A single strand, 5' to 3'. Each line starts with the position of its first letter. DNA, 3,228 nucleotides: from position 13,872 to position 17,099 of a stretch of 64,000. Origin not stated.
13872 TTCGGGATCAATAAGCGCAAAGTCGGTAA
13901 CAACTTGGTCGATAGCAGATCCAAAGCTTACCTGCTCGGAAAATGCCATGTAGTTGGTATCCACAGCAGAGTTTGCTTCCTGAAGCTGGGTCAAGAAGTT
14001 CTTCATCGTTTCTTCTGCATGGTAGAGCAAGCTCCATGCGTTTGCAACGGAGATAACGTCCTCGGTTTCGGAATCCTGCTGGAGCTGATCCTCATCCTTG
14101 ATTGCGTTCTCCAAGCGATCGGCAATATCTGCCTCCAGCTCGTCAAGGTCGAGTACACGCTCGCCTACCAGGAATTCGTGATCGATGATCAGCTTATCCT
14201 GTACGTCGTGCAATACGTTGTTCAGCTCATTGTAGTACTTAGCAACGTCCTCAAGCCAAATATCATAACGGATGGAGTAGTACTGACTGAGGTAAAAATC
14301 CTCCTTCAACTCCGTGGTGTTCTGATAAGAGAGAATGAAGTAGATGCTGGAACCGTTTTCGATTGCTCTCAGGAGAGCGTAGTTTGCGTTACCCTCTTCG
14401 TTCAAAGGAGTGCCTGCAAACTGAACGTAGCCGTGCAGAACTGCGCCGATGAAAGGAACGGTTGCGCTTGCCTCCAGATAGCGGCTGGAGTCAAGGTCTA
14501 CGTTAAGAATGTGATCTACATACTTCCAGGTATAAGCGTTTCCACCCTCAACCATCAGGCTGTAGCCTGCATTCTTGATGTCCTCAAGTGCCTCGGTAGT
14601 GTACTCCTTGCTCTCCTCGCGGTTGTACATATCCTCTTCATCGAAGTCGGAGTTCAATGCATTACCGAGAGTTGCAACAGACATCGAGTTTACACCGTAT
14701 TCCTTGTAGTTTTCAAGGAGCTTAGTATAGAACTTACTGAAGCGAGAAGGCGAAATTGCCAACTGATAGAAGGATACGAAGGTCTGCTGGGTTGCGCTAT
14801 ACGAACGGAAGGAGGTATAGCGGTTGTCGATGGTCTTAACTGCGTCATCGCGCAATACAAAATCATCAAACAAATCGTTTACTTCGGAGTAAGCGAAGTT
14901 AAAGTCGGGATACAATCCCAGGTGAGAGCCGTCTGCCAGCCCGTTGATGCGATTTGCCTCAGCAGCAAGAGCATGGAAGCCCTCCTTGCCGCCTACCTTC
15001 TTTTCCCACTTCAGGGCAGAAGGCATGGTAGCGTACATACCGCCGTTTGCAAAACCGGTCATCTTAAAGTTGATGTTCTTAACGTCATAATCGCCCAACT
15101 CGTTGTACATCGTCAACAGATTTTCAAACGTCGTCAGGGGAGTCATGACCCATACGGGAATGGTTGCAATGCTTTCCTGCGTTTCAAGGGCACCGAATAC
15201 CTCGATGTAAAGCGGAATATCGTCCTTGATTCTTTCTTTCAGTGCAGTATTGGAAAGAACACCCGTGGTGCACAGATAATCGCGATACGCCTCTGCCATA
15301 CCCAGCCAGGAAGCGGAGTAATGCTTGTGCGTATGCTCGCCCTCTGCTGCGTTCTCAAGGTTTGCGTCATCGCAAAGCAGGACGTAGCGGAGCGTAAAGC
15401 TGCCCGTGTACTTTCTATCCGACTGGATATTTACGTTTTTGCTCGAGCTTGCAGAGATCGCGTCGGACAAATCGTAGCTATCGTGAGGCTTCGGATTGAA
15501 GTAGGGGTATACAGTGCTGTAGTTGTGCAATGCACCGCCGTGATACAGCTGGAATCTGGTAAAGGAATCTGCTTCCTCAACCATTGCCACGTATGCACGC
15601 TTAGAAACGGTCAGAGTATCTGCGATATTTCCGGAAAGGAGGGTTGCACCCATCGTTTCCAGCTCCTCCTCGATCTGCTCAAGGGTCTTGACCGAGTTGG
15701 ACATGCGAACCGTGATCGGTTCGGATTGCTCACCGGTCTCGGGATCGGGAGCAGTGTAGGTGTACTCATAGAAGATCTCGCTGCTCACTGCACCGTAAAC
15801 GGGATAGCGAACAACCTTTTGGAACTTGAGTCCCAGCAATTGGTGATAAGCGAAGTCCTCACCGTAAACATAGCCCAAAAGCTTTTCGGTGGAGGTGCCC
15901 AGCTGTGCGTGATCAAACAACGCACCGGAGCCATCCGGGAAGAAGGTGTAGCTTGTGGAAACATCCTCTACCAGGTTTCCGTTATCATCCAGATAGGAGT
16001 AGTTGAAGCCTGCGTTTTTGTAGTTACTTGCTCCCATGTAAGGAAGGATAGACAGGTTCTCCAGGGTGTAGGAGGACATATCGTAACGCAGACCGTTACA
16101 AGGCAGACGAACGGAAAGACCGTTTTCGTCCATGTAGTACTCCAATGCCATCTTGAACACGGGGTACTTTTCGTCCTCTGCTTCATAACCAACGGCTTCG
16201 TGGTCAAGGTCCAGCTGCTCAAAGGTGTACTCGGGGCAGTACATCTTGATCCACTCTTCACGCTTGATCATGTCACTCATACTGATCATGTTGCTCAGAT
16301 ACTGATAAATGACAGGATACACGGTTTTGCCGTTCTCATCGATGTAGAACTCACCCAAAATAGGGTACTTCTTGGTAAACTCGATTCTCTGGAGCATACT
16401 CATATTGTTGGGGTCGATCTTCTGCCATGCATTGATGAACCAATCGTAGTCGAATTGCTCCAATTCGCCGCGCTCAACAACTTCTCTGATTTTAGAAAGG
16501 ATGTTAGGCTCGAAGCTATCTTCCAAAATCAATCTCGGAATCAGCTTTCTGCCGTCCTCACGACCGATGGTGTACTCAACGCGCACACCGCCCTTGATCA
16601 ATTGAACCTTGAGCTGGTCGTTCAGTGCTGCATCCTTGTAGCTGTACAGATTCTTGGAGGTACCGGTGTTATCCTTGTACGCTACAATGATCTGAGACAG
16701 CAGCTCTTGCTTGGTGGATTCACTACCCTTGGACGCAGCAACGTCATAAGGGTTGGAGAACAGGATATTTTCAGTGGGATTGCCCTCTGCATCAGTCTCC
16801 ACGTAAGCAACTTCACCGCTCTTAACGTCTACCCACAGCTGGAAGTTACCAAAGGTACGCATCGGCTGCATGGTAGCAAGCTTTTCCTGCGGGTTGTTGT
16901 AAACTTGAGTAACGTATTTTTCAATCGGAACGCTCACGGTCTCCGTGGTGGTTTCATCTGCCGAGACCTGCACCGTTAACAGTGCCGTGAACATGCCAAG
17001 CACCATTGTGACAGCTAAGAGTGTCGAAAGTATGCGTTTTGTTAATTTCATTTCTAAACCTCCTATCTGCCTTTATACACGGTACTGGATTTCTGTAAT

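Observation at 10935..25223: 14-kb operon coupling two ABC permease pairs (no ATPase) to two ~1300-aa exported proteins and an NHL/Yip1 membrane chimera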

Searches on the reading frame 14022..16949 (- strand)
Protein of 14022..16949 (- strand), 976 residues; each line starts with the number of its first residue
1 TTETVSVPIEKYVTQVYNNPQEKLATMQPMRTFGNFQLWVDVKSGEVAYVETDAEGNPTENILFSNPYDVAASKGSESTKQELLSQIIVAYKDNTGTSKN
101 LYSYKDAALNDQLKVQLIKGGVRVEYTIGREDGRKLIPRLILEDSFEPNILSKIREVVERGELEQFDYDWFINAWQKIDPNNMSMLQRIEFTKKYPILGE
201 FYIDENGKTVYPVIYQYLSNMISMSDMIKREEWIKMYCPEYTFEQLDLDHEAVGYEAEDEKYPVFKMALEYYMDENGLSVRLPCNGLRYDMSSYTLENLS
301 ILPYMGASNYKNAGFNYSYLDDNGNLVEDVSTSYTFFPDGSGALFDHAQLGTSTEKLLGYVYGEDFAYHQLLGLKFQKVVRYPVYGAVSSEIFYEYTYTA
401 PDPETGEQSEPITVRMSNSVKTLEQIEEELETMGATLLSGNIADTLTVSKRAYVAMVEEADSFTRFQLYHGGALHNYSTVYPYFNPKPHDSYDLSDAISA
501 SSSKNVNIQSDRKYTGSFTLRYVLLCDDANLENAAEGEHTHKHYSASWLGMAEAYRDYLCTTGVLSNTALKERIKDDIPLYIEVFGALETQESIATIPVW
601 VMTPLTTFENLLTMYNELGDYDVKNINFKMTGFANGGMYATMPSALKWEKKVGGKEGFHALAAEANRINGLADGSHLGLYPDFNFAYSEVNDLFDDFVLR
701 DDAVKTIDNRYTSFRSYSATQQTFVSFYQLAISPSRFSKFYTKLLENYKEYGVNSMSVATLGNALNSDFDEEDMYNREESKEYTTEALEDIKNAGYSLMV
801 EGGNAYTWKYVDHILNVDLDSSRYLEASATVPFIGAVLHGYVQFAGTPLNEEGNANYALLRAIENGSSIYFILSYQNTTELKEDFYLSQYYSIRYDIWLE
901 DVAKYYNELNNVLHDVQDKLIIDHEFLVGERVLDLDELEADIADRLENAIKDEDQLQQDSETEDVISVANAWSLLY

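Call 35: predict_structure(alignment_id=A2)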
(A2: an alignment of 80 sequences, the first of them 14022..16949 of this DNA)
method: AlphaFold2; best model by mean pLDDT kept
length: 976 residues; sequences in the alignment: 80
mean_pLDDT: 71.4   pTM: 0.63
mean pLDDT of the five models: 71.4, 70.4, 67.8, 67.6, 66.9
residues with pLDDT >= 90: 303; 70-90: 260; 50-70: 183; < 50: 230
segments of 3 or more residues with pLDDT < 50: 362-380, 491-494, 496-506, 586-608, 633-644, 686-694, 697-735, 761-775, 801-822, 833-854, 864-894, 922-933
pLDDT, mean of each block of 10 residues (from residue 1): 71 94 94 93 95 88 95 93 96 88 94 92 93 80 95 94 92 94 91 90 90 91 82 92 93 81 89 91 80 85 94 90 87 79 79 81 36 38 82 94 87 94 93 90 88 87 79 93 71 46 50 69 88 61 83 80 61 62 51 31 36 80 79 44 48 65 85 82 53 46 36 31 35 51 68 69 43 50 60 69 39 35 56 37 30 49 48 39 44 55 69 62 46 54 75 80 70 48
secondary structure, 60 per line:
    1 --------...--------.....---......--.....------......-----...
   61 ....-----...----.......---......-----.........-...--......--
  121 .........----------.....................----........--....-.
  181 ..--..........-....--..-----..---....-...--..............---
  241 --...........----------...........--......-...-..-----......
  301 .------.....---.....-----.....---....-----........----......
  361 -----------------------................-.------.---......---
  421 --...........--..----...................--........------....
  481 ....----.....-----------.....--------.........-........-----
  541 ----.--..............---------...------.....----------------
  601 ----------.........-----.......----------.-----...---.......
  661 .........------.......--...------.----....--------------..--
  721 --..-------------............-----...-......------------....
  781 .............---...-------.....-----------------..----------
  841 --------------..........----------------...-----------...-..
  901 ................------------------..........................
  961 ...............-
elements in order (helices of 4 or more, strands of 3 or more residues): H20-24 E28-33 E36-40 E47-52 E58-64 H77-83 E87-92 E98-102 H103-106 E113-118 E121-129 E140-142 H143-160 H165-172 E175-178 H185-194 H196-199 E214-217 H224-237 H243-253 E264-274 E277-282 E295-301 E316-320 E326-330 E334-337 E343-346 H347-350 E355-360 E384-399 E412-417 H423-433 H442-445 E446-460 E463-470 E477-484 E489-493 E505-509 E518-526 H528-535 H548-561 E580-584 H611-619 E625-631 H654-669 E676-682 H699-702 H738-749 E755-757 H759-764 H777-793 E797-799 H807-811 H855-864 H899-916 H935-975
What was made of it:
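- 13131..17051 (-): g5: 1306-aa exported DUF5696 protein. It has an N-terminal signal or anchor helix, a beta-sandwich N-domain, a putative (beta/alpha)8 barrel, a ~270-aa helical insertion (~975-1245), and a conserved C-terminal beta element. The AF2 model has pLDDT 71; residues 35-595 are confident and the barrel is poor (call 35).
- Closest known: GH129 glycoside hydrolases. Same: Judging from the model's secondary structure (call 35) and what is remembered of GH129 structures, both share the layout of an N-terminal beta-sandwich followed by a barrel.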

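Call 38: fold_search(model_id=the predicted structure, library=pdb)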
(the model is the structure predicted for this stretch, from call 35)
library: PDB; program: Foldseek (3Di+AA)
matches with E <= 10: 345; with E <= 0.001: 5
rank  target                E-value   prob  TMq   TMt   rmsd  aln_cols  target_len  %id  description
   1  5opq_D                9.3e-13  1.00  0.29  0.39  14.5       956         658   10  A 3,6-anhydro-D-galactosidase produced by Zobellia galactanivorans. This is an exo-lytic enzyme that hydrolyzes termin (released 2017-11-29)
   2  8rzk_A                4.9e-12  1.00  0.29  0.38  14.7       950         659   10  The Michaelis complex of ZgGH129 D486N from Zobellia galactanivorans with neo-b/k-oligo-carrageenan tetrasaccharide (b (released 2024-07-31)
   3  5opq_A                6.4e-12  1.00  0.28  0.38  14.7       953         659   10  A 3,6-anhydro-D-galactosidase produced by Zobellia galactanivorans. This is an exo-lytic enzyme that hydrolyzes termin (released 2017-11-29)
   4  5wzn_B                7.9e-06  1.00  0.26  0.36  15.7       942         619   10  Alpha-N-acetylgalactosaminidase NagBb from Bifidobacterium bifidum - GalNAc complex (released 2017-06-07)
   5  5wzr_A                2.1e-05  1.00  0.26  0.37  15.8       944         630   10  Alpha-N-acetylgalactosaminidase NagBb from Bifidobacterium bifidum - Gal-NHAc-DNJ complex (released 2017-06-07)
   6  2cfd_A                7.5e-02  0.05  0.07  0.09  28.6       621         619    8  AGAO in complex with wc4l3 (Ru-wire inhibitor, 4-carbon linker, lambda enantiomer, data set 3) (released 2007-05-01)
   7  3os7_A                9.3e-02  0.23  0.12  0.30  20.6       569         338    7  Crystal structure of a galactose mutarotase-like protein (CA_C0697) from CLOSTRIDIUM ACETOBUTYLICUM at 1.80 A resoluti (released 2010-10-13)
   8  7qog_A                9.8e-02  0.08  0.07  0.09  33.7       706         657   10  Portal protein assembly of the phicrAss001 virion with C12 symmetry imposed (released 2023-03-29)
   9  5i2m_A                1.0e-01  0.10  0.06  0.13  25.0       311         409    9  CRYSTAL STRUCTURE OF VSV-INDIANA (MUDD-SUMMERS STRAIN) GLYCOPROTEIN UNDER ITS ACIDIC CONFORMATION (released 2016-02-24)
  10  9jg6_A                1.0e-01  0.08  0.06  0.08  30.8       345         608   11  The tail-complex structure of phage P22 (released 2025-02-26)
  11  7wno                  1.3e-01  0.04  0.07  0.10  28.2       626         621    8  Crystallographic structure of copper amine oxidase from Arthrobacter glibiformis at pD 7.4 determined by only neutron di (released 2022-04-20)
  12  2x2h_A                1.6e-01  0.12  0.14  0.14  22.8       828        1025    8  Crystal structure of the Gracilariopsis lemaneiformis alpha-1,4- glucan lyase (released 2011-01-19)
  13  9pgg_Bx               1.7e-01  0.14  0.07  0.10  14.3       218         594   10  Cryo-EM structure of bacteriophage P22 gp1-gp5-gp4 complex at 2.76 angstrom (released 2026-02-04)
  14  7wnp                  1.7e-01  0.04  0.07  0.10  28.3       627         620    7  Crystallographic structure of copper amine oxidase from Arthrobacter glibiformis at pD 7.4 determined by both X-ray and  (released 2022-04-20)
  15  6jr6_A                2.1e-01  0.11  0.11  0.12  22.7       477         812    7  Flavobacterium johnsoniae GH31 dextranase, FjDex31A (released 2019-04-24)
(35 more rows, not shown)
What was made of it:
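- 13131..17051 (-): Foldseek best hits are GH129 structures 5opq/8rzk (E ~1e-12) and 5wzn (8e-6) (call 38).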

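Call 39: search_protein_families(library=pfam, proteins=[window:14022-16949:-], max_evalue=10)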
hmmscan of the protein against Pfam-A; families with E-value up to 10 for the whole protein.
window:14022-16949:- (976 aa): 5 families
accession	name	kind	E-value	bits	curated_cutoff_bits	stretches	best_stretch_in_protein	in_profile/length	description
PF18952.6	DUF5696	-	2.9e-120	403.1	25.6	2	450-927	133-576/612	Family of unknown function (DUF5696)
PF23191.1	WH_MCM3_C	-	0.035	14.8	27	1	731-783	2-57/77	MCM3-like, winged helix domain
PF07751.16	Abi_2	-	0.036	14.8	25.6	1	581-630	112-157/184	Abi-like protein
PF14223.13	Retrotran_gag_2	-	0.24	11.3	27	1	875-917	73-114/172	gag-polypeptide of LTR copia-type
PF25812.1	RAD24_helical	-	0.27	11.9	27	1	733-787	38-91/121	Checkpoint protein RAD24-like, helical bundle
